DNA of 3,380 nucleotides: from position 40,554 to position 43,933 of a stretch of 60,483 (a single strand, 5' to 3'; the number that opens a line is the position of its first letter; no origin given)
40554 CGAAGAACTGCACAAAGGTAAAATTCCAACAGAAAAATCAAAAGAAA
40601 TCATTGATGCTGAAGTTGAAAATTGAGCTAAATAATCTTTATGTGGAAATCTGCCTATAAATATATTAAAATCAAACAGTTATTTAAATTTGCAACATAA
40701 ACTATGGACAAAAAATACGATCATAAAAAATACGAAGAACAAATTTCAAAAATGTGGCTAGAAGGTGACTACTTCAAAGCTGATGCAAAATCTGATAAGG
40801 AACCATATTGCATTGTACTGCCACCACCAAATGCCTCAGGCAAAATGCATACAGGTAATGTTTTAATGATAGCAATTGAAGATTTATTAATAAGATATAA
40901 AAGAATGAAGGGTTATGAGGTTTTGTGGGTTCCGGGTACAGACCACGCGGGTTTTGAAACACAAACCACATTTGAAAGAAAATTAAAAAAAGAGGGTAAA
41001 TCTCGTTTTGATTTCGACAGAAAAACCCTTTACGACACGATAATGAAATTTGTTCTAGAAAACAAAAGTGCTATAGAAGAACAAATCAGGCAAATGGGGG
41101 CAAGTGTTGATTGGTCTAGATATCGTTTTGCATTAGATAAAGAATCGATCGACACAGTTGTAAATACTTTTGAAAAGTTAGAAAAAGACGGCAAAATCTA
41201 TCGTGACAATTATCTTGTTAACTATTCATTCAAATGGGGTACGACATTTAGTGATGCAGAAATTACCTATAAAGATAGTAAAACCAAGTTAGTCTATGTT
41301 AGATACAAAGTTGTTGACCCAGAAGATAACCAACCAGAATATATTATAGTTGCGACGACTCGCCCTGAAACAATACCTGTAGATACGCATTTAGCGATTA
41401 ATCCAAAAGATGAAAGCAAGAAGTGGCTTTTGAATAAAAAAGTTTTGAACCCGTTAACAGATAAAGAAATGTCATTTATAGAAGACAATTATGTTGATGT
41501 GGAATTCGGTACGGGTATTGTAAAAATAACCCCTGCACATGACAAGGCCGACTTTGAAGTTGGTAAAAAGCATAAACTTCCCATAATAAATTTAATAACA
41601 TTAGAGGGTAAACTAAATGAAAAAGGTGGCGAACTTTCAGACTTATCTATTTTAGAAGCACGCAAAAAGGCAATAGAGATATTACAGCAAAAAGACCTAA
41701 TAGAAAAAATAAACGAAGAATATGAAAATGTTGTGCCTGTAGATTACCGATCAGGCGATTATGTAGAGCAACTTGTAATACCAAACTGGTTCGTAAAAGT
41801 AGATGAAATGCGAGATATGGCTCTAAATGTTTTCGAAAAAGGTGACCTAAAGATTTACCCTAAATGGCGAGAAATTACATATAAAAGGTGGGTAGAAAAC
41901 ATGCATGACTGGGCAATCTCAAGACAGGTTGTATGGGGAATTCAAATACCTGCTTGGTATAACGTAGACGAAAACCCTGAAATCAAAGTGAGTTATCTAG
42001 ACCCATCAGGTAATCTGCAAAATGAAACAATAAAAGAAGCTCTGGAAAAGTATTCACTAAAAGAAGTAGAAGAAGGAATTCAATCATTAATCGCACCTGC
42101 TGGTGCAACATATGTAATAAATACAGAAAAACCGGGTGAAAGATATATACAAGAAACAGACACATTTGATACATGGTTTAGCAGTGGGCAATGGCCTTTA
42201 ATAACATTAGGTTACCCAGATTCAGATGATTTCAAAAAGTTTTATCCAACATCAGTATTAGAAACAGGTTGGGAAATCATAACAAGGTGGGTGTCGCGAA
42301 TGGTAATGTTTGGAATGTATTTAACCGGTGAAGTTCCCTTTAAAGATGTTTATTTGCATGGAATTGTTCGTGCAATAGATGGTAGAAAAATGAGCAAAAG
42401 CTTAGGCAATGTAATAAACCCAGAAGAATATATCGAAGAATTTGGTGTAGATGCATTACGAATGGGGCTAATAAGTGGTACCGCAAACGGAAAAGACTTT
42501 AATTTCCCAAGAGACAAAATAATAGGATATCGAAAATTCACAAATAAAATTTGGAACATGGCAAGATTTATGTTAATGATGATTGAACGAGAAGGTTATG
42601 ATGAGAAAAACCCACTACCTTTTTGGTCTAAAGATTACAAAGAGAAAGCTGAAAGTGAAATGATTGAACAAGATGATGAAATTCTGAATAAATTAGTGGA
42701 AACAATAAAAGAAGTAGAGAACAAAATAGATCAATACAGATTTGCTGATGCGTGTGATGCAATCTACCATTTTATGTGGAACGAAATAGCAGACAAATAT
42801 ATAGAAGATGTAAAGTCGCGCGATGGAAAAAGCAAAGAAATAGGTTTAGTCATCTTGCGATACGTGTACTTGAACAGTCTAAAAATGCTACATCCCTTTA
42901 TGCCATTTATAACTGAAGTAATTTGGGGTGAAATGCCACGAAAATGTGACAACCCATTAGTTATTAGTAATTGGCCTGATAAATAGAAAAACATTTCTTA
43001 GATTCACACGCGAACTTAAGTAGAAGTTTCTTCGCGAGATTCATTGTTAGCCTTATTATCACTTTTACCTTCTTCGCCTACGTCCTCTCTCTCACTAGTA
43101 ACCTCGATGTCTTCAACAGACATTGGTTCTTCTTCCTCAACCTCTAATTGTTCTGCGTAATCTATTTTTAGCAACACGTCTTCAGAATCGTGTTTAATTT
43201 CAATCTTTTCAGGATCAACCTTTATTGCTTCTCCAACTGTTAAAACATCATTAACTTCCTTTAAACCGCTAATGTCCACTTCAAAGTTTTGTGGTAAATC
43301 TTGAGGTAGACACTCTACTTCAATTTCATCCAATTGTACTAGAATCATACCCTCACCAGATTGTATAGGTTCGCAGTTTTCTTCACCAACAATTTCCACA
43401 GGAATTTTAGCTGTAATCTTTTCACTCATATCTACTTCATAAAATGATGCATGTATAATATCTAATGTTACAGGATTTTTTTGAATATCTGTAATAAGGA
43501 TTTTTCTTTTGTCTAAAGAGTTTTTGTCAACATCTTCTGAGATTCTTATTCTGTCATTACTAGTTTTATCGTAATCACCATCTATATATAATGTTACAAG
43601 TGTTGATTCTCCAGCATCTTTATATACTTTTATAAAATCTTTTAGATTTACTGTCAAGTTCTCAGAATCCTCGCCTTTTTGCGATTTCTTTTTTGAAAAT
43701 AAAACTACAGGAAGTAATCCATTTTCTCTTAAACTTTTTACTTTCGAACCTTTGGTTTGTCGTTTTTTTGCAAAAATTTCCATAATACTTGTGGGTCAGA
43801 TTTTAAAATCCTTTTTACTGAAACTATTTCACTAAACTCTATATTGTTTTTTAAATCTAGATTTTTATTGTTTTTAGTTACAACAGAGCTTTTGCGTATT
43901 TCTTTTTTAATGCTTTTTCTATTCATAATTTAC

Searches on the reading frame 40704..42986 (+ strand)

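Call 5: search_protein_families(library=pfam, proteins=[window:40704-42986:+], max_evalue=0.01)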
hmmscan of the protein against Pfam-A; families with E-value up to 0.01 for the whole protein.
window:40704-42986:+ (760 aa): 5 families
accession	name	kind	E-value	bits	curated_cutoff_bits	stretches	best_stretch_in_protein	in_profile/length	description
PF00133.28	tRNA-synt_1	-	2.5e-121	405.8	22.7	1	14-601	2-413/414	tRNA synthetases class I (I, L, M and V)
PF08264.19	Anticodon_1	-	7.2e-26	91.3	25.1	1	657-758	1-105/148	Anticodon-binding domain of tRNA ligase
PF09334.17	tRNA-synt_1g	-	2e-25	89.8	20.1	3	41-188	7-136/391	tRNA synthetases class I (M)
PF13603.12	tRNA-synt_1_2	-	1.8e-10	41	25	1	243-303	85-145/185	Leucyl-tRNA synthetase, editing domain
PF01406.26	tRNA-synt_1e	-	2.9e-06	27.3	27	1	544-592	235-283/301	tRNA synthetases class I (C) catalytic domain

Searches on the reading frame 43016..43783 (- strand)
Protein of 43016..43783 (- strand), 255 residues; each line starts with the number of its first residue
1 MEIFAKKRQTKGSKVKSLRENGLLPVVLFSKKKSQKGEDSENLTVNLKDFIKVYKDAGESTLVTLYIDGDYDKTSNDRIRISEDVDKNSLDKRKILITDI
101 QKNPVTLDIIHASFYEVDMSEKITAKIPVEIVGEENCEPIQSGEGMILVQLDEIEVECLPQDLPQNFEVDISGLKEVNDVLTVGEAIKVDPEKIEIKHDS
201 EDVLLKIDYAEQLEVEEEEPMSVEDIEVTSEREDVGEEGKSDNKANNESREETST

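Call 5: search_protein_families(library=pfam, proteins=[window:43016-43783:-], max_evalue=0.01)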
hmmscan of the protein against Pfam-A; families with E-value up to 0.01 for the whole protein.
window:43016-43783:- (255 aa): 2 families
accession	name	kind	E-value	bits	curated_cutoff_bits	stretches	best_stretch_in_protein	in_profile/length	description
PF14693.11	Ribosomal_TL5_C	-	1.4e-15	57.9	27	1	122-208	1-81/84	Ribosomal protein TL5, C-terminal domain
PF01386.24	Ribosomal_L25p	-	7.2e-12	46.1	23.6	1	5-114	3-82/82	Ribosomal L25p family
